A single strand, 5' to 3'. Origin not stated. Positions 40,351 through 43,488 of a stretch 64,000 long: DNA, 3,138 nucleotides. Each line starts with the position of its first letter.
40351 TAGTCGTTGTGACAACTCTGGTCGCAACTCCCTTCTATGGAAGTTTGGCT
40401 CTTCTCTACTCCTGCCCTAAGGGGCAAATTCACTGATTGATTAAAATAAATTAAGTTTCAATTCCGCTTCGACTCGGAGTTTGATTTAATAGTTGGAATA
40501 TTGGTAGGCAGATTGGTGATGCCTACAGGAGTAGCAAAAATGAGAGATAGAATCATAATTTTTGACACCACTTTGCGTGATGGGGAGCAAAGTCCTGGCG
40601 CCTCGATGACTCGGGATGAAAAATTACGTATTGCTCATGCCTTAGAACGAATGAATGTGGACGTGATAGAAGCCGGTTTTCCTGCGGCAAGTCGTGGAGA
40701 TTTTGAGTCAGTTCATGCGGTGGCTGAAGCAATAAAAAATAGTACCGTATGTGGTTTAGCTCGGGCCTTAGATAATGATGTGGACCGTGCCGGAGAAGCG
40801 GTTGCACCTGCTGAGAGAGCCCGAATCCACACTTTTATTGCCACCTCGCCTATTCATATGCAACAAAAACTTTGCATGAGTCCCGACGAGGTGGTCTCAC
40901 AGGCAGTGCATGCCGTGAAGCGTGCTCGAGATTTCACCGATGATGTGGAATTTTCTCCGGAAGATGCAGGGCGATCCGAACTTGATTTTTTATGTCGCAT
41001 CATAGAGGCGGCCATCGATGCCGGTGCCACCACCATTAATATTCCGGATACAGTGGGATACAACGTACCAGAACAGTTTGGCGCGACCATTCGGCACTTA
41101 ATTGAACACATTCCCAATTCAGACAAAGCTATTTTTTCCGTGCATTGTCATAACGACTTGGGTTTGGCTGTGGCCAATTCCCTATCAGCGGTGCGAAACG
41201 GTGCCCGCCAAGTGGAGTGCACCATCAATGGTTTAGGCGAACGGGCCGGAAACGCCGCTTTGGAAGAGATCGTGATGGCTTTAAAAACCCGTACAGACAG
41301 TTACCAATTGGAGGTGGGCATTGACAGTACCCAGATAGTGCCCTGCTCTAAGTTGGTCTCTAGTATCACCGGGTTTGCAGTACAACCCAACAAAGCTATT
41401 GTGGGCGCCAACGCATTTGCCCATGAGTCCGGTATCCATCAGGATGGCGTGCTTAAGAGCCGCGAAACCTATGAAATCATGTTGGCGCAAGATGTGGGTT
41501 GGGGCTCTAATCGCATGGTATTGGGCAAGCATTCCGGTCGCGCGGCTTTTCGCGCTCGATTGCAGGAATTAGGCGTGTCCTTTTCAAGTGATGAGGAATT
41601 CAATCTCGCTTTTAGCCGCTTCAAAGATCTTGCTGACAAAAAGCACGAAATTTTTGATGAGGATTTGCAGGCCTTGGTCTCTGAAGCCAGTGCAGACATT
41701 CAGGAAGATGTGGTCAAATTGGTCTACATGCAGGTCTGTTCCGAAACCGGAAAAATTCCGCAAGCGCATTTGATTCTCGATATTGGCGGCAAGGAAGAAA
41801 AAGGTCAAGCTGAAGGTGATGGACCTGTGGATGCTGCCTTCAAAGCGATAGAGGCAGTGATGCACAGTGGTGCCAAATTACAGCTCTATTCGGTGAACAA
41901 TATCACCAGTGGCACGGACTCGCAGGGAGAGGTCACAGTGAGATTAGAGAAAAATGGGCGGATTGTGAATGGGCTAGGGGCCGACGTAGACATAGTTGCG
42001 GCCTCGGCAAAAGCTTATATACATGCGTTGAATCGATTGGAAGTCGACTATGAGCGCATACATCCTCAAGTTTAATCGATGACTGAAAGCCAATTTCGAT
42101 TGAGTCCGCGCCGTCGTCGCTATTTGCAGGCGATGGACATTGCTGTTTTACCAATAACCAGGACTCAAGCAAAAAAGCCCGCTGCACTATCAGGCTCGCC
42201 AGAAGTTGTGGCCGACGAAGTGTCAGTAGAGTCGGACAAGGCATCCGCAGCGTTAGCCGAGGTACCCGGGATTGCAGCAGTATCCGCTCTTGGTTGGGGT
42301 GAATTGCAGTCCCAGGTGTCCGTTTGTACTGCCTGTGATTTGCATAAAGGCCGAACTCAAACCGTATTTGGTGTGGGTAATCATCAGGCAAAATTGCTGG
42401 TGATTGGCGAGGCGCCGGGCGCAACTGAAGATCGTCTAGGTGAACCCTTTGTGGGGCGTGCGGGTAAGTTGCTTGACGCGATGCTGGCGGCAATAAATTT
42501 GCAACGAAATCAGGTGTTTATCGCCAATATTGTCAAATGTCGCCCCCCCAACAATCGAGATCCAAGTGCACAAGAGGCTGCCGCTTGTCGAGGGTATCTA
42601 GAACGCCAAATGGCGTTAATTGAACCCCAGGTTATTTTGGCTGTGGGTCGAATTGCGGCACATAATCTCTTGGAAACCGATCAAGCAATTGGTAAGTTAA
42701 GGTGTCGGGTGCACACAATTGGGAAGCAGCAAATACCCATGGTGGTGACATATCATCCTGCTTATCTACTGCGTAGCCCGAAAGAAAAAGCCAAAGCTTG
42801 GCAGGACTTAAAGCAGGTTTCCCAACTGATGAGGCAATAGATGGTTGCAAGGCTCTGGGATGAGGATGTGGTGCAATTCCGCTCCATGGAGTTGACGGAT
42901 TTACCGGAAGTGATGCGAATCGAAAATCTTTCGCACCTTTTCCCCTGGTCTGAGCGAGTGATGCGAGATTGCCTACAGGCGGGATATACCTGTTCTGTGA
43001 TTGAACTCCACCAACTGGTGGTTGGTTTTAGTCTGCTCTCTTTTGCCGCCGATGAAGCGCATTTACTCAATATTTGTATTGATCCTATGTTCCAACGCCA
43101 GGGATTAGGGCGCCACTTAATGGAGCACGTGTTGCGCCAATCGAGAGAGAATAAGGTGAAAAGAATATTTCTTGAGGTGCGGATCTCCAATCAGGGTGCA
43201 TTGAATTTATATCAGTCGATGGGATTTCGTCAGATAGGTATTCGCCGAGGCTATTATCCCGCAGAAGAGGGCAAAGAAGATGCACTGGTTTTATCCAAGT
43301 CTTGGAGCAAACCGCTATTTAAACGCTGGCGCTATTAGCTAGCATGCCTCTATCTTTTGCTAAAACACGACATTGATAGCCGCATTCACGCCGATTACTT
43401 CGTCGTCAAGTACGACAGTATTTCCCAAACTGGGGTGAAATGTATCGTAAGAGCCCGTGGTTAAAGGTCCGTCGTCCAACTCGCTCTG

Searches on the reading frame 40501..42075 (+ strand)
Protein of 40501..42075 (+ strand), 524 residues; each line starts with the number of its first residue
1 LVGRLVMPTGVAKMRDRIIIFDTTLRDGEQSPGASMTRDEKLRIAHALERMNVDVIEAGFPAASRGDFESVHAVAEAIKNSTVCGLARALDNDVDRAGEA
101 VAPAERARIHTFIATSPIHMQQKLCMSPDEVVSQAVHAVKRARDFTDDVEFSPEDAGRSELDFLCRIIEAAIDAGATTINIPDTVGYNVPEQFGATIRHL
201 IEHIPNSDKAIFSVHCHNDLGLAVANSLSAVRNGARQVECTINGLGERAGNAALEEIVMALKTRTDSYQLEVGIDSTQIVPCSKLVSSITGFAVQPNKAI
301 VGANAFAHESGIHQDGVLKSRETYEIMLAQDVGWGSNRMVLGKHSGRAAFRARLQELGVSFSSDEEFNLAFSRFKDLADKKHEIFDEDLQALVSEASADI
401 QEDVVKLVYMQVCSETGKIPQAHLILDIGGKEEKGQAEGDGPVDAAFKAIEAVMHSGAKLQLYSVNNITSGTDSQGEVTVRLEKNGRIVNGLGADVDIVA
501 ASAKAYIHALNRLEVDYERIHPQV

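Call 23: search_protein_families(library=pfam, proteins=[window:40501-42075:+], max_evalue=0.001)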
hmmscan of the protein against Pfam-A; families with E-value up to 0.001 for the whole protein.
window:40501-42075:+ (524 aa): 3 families
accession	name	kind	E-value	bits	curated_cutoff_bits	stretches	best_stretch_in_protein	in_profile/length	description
PF00682.25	HMGL-like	-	7.6e-99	330.8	29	1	17-286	1-260/260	HMGL-like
PF08502.15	LeuA_dimer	-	1.2e-36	126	24.9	1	383-513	1-130/131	LeuA allosteric (dimerisation) domain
PF22617.1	HCS_D2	-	1.9e-27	95.9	27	1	300-381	1-81/82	Homocitrate synthase post-HMGL domain-like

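Call 50: find_homologous_proteins(query=window:40540-42072:+, max_evalue=1e-100)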
Query window:40540-42072:+ (511 aa): 8000 proteins with E <= 1e-100 among 8000 candidates; the best 120 are listed.
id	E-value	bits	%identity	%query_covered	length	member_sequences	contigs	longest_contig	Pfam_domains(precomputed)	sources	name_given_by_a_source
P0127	0.0e+0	1123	100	100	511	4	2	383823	PF22617.2,PF00682.26,PF08502.16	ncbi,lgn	-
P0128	0.0e+0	1057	94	100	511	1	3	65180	PF22617.2,PF00682.26,PF08502.16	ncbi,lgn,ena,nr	ncbi:MAG TPA: 2-isopropylmalate synthase [Gammaproteobacteria bacterium]|nr:2-isopropylmalate syntha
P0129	1.0e-256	871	77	100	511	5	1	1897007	PF22617.2,PF00682.26,PF08502.16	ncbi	ncbi:MAG: 2-isopropylmalate synthase [Gammaproteobacteria bacterium]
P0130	1.8e-256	870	77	100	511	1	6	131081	PF22617.2,PF00682.26,PF08502.16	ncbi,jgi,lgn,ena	-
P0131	3.5e-256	869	77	100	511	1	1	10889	PF22617.2,PF00682.26,PF08502.16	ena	-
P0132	6.7e-256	868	77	100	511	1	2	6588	PF22617.2,PF00682.26,PF08502.16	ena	-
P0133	6.8e-256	868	77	100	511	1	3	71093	PF22617.2,PF00682.26,PF08502.16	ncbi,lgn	-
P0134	1.3e-255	867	76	100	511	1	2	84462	PF22617.2,PF00682.26,PF08502.16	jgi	jgi:2-isopropylmalate synthase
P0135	2.0e-255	866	77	100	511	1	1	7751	PF22617.2,PF00682.26,PF08502.16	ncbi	-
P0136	2.7e-255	866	77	100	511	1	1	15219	PF22617.2,PF00682.26,PF08502.16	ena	-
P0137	2.8e-255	866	76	100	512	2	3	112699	PF22617.2,PF00682.26,PF08502.16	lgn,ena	-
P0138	5.1e-255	865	76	100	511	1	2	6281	PF22617.2,PF00682.26,PF08502.16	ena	-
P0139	6.7e-255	865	76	100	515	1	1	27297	PF22617.2,PF00682.26,PF08502.16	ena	-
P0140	1.7e-254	863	76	100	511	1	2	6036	PF22617.2,PF00682.26,PF08502.16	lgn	-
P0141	2.0e-254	863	76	100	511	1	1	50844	PF22617.2,PF00682.26,PF08502.16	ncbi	-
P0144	2.5e-254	863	76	100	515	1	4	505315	PF22617.2,PF00682.26,PF08502.16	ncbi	-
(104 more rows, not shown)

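Call 51: find_encoding_contigs(protein=P0129, flank=7000, max_places=1)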
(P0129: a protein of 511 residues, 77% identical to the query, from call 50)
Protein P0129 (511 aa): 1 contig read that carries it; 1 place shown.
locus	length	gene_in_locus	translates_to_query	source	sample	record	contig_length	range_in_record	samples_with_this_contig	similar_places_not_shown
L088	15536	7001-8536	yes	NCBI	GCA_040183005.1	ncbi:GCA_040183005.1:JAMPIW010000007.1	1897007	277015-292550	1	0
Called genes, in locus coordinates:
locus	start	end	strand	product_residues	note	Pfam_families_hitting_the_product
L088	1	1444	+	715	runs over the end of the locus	PF09335:VTT_dom, PF01134:GIDA (faint), PF01266:DAO (faint), PF03486:HI0933_like (faint), PF07992:Pyr_redox_2, PF13738:Pyr_redox_3, PF00070:Pyr_redox, PF02852:Pyr_redox_dim, +2 more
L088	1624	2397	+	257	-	PF01738:DLH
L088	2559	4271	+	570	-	PF02776:TPP_enzyme_N, PF00205:TPP_enzyme_M, PF02775:TPP_enzyme_C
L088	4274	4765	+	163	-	PF01842:ACT, PF22629:ACT_AHAS_ss, PF13710:ACT_5, PF10369:ALS_ss_C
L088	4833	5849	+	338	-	PF02826:2-Hacid_dh_C, PF03446:NAD_binding_2 (weak), PF03807:F420_oxidored, PF07991:KARI_N, PF01450:KARI_C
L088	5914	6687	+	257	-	PF01066:CDP-OH_P_transf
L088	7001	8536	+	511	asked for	PF00682:HMGL-like, PF22617:HCS_D2, PF08502:LeuA_dimer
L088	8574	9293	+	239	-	PF03167:UDG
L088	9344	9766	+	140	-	PF13302:Acetyltransf_3 (weak), PF00583:Acetyltransf_1, PF13673:Acetyltransf_10, PF13508:Acetyltransf_7, PF08445:FR47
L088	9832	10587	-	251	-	PF00814:TsaD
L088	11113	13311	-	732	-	PF22019:GlgB_N, PF02922:CBM_48, PF00128:Alpha-amylase, PF02806:Alpha-amylase_C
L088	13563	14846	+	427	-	PF00483:NTP_transferase, PF12804:NTP_transf_3 (weak), PF07959:Fucose_pyrophosphorylase (faint), PF24894:Hexapep_GlmU, PF25247:LbH_GLGC (faint), PF25084:LbH_EIF2B (weak), PF25087:GMPPB_C (weak)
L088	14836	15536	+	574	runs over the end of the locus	PF03065:Glyco_hydro_57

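Call 52: find_encoding_contigs(protein=P0130, flank=7000, max_places=1)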
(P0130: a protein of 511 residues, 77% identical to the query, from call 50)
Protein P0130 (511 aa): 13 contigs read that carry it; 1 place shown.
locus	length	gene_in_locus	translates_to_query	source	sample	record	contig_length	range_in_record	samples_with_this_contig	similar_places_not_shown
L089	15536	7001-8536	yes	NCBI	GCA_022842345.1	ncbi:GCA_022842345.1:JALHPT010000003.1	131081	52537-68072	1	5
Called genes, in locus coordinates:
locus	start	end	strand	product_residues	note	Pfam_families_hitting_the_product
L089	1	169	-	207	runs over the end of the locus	PF01300:Sua5_yciO_yrdC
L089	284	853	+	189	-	PF04279:IspA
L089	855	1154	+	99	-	PF03795:YCII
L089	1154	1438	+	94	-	PF01722:BolA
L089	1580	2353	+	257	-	PF01738:DLH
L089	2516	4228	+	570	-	PF02776:TPP_enzyme_N, PF00205:TPP_enzyme_M, PF02775:TPP_enzyme_C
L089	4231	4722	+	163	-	PF01842:ACT, PF22629:ACT_AHAS_ss, PF13710:ACT_5, PF10369:ALS_ss_C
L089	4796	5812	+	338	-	PF02826:2-Hacid_dh_C, PF03446:NAD_binding_2, PF03807:F420_oxidored, PF07991:KARI_N, PF01450:KARI_C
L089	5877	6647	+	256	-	PF01066:CDP-OH_P_transf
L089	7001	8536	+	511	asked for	PF00682:HMGL-like, PF22617:HCS_D2, PF08502:LeuA_dimer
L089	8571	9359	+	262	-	PF03167:UDG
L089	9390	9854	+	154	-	PF13302:Acetyltransf_3 (weak), PF00583:Acetyltransf_1, PF13673:Acetyltransf_10, PF13508:Acetyltransf_7, PF08445:FR47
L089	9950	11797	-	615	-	PF00072:Response_reg, PF00990:GGDEF, PF00563:EAL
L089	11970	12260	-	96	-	PF01312:Bac_export_2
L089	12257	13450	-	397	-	PF02120:Flg_hook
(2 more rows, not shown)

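Call 53: find_encoding_contigs(protein=P0144, flank=7000, max_places=1)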
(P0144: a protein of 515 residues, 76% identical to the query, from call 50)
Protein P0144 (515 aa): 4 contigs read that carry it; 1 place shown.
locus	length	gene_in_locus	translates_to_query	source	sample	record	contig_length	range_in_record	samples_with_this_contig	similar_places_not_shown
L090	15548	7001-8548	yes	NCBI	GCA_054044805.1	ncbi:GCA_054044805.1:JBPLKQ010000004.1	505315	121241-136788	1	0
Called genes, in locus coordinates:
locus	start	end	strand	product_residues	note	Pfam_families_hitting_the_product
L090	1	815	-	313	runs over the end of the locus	PF00561:Abhydrolase_1, PF12146:Hydrolase_4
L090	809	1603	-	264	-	PF12146:Hydrolase_4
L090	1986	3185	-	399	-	PF02321:OEP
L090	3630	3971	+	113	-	-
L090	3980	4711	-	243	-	-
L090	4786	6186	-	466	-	PF13638:PIN_4, PF02562:PhoH, PF13604:AAA_30 (faint), PF13401:AAA_22 (faint)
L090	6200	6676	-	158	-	PF08534:Redoxin, PF00578:AhpC-TSA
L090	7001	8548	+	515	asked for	PF00682:HMGL-like, PF22617:HCS_D2, PF08502:LeuA_dimer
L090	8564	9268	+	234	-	PF03167:UDG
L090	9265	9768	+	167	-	PF13302:Acetyltransf_3 (weak), PF13527:Acetyltransf_9 (weak), PF00583:Acetyltransf_1, PF13673:Acetyltransf_10, PF13508:Acetyltransf_7, PF08445:FR47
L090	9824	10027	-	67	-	PF14070:YjfB_motility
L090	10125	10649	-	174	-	PF01965:DJ-1_PfpI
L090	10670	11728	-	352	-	-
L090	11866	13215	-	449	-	PF17767:NAPRTase_N, PF04095:NAPRTase, PF17956:NAPRTase_C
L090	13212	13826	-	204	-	PF00857:Isochorismatase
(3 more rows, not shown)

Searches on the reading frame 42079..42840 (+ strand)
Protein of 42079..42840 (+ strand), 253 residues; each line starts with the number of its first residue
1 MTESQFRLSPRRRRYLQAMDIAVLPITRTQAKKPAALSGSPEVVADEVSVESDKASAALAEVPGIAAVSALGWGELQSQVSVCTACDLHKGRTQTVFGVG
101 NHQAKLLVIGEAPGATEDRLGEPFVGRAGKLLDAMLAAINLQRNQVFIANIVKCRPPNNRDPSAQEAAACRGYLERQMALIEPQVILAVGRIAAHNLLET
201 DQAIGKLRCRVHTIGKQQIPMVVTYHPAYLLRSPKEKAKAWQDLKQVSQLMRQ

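Call 23: search_protein_families(library=pfam, proteins=[window:42079-42840:+], max_evalue=0.001)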
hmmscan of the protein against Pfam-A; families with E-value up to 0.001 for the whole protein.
window:42079-42840:+ (253 aa): 1 family
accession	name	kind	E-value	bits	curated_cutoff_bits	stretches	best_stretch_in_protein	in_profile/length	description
PF03167.25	UDG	-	1.7e-38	132.3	24.3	1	97-245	1-141/141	Uracil DNA glycosylase superfamily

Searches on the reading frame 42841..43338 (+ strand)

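Call 23: search_protein_families(library=pfam, proteins=[window:42841-43338:+], max_evalue=0.001)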
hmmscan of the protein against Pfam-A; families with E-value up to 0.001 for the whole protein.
window:42841-43338:+ (165 aa): 7 families
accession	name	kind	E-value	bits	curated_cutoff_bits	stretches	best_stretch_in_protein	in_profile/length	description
PF00583.31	Acetyltransf_1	-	3e-18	66.6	20.7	1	22-129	2-116/116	Acetyltransferase (GNAT) family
PF13673.13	Acetyltransf_10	-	6.7e-14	52.4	23.6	1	38-133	20-111/128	Acetyltransferase (GNAT) domain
PF13508.13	Acetyltransf_7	-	1.7e-13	51.2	27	1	49-130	3-83/84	Acetyltransferase (GNAT) domain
PF08445.16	FR47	-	5.1e-09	36.4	22.1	1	71-132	20-80/86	FR47-like protein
PF13302.13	Acetyltransf_3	-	9.9e-06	26.7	25.4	1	8-130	10-138/138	Acetyltransferase (GNAT) domain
PF13480.13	Acetyltransf_6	-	0.00018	22.1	22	1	32-109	48-132/143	Acetyltransferase (GNAT) domain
PF13420.13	Acetyltransf_4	-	0.00063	20.2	24.3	1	72-139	75-144/155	Acetyltransferase (GNAT) domain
